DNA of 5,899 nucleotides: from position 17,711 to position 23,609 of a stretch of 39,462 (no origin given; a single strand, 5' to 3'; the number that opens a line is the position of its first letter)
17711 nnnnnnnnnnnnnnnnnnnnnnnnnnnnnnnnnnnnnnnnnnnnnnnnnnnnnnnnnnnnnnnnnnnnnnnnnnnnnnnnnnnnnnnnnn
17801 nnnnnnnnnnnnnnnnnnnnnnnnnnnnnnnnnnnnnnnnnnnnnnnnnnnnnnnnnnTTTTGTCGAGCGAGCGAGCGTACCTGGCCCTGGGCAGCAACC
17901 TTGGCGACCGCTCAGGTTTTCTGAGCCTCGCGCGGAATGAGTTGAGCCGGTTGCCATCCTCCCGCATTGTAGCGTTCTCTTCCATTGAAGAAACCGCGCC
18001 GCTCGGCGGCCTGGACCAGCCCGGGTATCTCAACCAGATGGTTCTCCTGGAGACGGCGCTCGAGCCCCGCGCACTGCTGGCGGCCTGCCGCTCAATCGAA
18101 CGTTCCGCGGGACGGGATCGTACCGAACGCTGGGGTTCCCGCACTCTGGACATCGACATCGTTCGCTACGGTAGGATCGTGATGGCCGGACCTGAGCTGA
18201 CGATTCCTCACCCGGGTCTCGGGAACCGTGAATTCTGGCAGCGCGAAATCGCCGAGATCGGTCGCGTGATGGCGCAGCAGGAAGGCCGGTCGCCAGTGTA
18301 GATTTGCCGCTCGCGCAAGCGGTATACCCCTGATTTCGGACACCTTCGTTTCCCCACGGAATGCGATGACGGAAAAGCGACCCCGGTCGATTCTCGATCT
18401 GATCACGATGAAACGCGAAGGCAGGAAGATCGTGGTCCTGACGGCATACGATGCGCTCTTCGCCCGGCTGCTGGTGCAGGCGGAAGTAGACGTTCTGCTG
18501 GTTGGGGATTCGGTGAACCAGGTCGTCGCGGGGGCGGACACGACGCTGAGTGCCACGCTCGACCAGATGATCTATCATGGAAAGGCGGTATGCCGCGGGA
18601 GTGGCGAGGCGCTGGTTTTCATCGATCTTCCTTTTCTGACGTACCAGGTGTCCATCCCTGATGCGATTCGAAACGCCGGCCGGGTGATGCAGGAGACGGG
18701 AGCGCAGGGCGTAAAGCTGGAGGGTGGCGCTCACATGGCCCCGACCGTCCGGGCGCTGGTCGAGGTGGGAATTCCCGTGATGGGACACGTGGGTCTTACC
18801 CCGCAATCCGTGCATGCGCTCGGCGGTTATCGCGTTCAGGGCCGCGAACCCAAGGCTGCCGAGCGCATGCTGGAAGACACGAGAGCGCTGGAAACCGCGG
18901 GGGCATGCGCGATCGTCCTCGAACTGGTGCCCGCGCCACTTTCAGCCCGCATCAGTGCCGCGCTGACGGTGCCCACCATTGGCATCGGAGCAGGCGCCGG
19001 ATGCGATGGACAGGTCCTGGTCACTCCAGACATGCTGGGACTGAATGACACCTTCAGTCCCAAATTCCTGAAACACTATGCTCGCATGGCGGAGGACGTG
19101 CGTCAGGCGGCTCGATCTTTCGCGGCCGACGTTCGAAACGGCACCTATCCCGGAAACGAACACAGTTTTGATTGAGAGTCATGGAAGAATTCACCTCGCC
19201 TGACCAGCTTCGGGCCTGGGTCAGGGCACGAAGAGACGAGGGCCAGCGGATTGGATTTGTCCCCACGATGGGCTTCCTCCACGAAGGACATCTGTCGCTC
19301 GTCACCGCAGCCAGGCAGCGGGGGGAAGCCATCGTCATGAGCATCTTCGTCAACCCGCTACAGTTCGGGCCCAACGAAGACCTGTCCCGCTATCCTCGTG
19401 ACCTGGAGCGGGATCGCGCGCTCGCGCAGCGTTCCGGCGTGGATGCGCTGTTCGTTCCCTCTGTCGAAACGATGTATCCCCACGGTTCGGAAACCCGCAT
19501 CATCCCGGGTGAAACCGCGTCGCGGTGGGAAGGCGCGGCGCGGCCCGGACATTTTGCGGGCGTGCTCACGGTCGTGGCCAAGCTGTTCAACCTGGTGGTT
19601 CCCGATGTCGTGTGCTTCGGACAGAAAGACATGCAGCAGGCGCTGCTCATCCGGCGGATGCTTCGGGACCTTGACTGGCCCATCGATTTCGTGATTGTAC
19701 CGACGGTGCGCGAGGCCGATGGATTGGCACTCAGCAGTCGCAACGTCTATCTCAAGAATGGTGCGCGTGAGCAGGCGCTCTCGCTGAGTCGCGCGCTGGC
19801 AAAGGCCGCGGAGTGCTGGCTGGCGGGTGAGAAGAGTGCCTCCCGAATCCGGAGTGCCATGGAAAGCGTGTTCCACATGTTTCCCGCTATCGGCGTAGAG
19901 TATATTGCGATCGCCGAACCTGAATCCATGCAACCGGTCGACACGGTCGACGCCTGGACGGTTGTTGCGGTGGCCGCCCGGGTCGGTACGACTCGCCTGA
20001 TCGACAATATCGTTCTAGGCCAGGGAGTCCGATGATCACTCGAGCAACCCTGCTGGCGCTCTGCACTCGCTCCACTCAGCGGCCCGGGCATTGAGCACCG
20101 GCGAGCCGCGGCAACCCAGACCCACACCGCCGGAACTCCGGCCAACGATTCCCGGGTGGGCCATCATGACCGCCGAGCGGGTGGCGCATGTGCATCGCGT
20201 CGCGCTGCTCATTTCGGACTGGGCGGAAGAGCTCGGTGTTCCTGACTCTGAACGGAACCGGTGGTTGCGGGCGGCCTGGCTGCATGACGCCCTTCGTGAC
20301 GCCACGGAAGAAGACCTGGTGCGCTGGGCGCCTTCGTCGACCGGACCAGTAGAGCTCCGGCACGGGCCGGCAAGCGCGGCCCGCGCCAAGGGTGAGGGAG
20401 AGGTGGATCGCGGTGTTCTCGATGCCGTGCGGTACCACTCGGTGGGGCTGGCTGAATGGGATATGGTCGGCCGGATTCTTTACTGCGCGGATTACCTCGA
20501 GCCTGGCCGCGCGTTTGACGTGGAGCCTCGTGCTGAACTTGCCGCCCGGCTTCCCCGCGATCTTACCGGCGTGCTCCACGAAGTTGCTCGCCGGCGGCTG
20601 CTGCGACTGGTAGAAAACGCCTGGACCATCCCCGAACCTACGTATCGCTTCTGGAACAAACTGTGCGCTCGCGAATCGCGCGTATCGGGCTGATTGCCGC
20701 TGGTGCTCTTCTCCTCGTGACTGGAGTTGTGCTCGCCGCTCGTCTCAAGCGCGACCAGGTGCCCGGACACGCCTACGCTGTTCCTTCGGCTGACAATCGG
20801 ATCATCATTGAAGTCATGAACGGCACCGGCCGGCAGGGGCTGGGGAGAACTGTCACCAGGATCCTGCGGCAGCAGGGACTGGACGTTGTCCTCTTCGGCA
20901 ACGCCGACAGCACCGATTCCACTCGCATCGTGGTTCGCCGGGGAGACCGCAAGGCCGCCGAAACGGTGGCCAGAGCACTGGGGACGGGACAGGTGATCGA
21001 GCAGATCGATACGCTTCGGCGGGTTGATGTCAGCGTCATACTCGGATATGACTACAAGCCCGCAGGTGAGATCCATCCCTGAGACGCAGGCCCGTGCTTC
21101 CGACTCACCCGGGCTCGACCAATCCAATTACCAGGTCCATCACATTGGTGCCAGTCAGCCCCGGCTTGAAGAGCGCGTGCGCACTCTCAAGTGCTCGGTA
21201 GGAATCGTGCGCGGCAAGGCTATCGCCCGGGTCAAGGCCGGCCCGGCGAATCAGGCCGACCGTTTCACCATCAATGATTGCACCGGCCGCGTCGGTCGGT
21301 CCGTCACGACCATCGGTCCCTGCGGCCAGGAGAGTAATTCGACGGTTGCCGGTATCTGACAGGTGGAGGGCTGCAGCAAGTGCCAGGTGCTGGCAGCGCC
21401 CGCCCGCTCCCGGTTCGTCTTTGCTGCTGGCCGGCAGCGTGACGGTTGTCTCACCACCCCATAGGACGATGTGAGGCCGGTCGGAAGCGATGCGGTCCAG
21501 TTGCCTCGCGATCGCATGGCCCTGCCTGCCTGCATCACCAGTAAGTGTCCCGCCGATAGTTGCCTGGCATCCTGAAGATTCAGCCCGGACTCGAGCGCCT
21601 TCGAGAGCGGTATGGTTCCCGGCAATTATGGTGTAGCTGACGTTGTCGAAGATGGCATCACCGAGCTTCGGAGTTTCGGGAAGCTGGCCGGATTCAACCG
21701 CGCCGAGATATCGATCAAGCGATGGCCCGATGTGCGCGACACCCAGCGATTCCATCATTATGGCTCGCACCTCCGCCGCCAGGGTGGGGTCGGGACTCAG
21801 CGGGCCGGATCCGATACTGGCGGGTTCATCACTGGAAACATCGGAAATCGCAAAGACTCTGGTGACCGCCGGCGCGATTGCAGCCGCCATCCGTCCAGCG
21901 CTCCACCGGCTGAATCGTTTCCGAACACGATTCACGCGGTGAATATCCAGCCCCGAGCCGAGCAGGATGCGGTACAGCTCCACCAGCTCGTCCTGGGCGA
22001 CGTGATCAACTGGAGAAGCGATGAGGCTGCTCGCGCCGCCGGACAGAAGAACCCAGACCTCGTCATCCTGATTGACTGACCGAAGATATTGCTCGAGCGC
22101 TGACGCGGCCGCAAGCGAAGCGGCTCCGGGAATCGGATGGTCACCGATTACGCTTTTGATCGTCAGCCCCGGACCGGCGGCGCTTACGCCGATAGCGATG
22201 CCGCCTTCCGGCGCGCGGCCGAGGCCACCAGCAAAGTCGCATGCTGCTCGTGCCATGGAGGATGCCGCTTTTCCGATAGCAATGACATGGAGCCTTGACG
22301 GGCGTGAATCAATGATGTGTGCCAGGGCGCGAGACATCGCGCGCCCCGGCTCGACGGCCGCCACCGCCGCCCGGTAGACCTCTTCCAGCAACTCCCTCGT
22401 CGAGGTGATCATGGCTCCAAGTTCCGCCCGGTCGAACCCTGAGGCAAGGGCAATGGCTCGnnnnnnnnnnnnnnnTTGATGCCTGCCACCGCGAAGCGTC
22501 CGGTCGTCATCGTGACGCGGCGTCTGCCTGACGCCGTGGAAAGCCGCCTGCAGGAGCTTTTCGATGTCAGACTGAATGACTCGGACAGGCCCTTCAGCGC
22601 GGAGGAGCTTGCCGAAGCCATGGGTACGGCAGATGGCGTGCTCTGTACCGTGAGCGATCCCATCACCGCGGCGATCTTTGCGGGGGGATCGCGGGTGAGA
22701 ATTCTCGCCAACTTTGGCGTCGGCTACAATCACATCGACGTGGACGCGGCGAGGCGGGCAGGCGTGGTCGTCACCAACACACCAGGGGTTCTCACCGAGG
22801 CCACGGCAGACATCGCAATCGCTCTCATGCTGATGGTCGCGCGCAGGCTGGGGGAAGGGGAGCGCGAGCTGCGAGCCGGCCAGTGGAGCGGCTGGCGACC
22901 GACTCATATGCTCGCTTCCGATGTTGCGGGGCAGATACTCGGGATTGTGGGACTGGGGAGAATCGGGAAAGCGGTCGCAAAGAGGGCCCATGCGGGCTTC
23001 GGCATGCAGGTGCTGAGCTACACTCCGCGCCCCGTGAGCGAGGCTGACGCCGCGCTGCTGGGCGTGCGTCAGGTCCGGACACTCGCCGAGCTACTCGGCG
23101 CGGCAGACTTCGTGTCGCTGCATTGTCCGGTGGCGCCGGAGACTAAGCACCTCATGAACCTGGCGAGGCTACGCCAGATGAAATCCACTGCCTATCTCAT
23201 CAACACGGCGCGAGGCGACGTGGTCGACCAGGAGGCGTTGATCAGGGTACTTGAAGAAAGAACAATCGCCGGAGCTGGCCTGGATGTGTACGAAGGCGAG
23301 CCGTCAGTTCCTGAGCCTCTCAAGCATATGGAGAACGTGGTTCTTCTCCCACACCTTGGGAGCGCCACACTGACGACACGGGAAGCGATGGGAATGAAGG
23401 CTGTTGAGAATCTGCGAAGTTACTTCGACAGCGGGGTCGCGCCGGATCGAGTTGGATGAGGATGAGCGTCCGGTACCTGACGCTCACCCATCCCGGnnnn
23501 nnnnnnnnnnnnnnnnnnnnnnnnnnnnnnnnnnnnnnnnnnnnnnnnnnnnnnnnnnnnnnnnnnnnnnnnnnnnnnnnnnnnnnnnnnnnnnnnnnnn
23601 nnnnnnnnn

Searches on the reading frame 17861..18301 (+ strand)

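Call 72: search_protein_families(library=pfam, proteins=[window:17861-18301:+], max_evalue=0.001)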
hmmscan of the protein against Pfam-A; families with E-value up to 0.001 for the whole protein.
window:17861-18301:+ (146 aa): 1 family
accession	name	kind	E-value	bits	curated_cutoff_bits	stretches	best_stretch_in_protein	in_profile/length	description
PF01288.25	HPPK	-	3.5e-33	114.9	25.7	1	7-133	1-114/116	7,8-dihydro-6-hydroxymethylpterin-pyrophosphokinase (HPPK)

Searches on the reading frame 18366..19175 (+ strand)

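Call 9: search_protein_families(library=pfam, proteins=[window:18366-19175:+], max_evalue=0.01)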
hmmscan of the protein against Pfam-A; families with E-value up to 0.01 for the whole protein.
window:18366-19175:+ (269 aa): 1 family
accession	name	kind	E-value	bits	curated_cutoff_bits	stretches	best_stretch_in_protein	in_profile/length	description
PF02548.21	Pantoate_transf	-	1.2e-109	366.2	28.7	1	9-263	4-258/259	Ketopantoate hydroxymethyltransferase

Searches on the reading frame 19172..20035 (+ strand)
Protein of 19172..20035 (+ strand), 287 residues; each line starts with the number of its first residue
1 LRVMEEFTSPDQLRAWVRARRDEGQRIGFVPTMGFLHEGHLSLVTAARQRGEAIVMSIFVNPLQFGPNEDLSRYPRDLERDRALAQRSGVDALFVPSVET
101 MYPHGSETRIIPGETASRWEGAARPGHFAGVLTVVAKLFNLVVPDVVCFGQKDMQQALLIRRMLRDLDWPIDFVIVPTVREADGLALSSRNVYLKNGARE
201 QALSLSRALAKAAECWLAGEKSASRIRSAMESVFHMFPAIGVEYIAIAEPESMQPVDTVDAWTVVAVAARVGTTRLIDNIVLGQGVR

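Call 9: search_protein_families(library=pfam, proteins=[window:19172-20035:+], max_evalue=0.01)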
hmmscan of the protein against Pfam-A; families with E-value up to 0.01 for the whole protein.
window:19172-20035:+ (287 aa): 2 families
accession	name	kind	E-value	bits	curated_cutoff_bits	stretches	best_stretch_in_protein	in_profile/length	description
PF02569.21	Pantoate_ligase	-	1.8e-100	335.9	20.7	1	7-281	3-268/268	Pantoate-beta-alanine ligase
PF19726.4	DUF6218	-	0.0026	17.8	26.8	1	161-226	140-208/229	Family of unknown function (DUF6218)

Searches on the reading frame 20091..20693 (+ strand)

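Call 72: search_protein_families(library=pfam, proteins=[window:20091-20693:+], max_evalue=0.001)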
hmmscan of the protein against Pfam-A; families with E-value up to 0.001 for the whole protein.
window:20091-20693:+ (200 aa): 1 family
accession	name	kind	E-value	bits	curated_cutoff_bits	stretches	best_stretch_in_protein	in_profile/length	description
PF01966.28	HD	-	7.7e-09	36.3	22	1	31-137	2-114/116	HD domain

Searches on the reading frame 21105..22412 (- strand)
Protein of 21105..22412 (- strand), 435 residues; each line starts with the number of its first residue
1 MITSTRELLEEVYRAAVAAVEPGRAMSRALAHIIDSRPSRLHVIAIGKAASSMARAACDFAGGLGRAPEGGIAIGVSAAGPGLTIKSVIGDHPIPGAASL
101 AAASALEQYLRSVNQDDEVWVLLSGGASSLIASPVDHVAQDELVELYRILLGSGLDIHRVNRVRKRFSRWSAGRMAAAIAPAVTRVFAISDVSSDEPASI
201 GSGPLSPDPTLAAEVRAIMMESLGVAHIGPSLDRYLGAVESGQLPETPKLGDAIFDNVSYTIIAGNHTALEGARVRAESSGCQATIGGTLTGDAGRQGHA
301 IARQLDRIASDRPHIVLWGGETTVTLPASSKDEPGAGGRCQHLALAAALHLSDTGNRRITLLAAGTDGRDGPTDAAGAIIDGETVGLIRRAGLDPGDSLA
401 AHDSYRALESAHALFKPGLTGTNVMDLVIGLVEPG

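Call 8: search_protein_families(library=pfam, proteins=[window:21105-22412:-], max_evalue=0.01)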
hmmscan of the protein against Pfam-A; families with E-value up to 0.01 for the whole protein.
window:21105-22412:- (435 aa): 2 families
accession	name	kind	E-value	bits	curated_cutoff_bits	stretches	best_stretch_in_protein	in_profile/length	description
PF13660.11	DUF4147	-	2.1e-50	171.8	23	1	9-226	2-223/234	Domain of unknown function (DUF4147)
PF05161.18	MOFRL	-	1.5e-33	115.6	28.3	1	315-426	2-106/106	MOFRL family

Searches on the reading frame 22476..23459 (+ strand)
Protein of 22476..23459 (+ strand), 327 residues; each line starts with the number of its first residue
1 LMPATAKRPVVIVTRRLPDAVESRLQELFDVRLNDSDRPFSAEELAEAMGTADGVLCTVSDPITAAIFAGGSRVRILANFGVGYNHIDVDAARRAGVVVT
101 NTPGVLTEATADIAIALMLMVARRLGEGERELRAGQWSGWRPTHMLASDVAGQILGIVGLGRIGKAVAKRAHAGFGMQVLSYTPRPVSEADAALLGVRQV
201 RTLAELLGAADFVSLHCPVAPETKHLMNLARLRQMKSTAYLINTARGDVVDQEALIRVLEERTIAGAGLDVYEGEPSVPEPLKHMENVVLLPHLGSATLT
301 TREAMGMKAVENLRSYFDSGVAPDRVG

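Call 8: search_protein_families(library=pfam, proteins=[window:22476-23459:+], max_evalue=0.01)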
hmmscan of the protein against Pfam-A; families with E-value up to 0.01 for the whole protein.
window:22476-23459:+ (327 aa): 4 families
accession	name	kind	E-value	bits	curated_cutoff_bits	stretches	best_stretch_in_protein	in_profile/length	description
PF02826.25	2-Hacid_dh_C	-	1.3e-60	204.3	25.1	1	115-295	1-178/178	D-isomer specific 2-hydroxyacid dehydrogenase, NAD binding domain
PF00389.36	2-Hacid_dh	-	2.7e-28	98.7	24.6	1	11-326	1-133/134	D-isomer specific 2-hydroxyacid dehydrogenase, catalytic domain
PF03446.21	NAD_binding_2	-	0.00089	19.7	21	1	155-265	2-113/161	NAD binding domain of 6-phosphogluconate dehydrogenase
PF00670.27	AdoHcyase_NAD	-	0.0023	18.5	27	0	150-248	21-113/162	S-adenosyl-L-homocysteine hydrolase, NAD binding domain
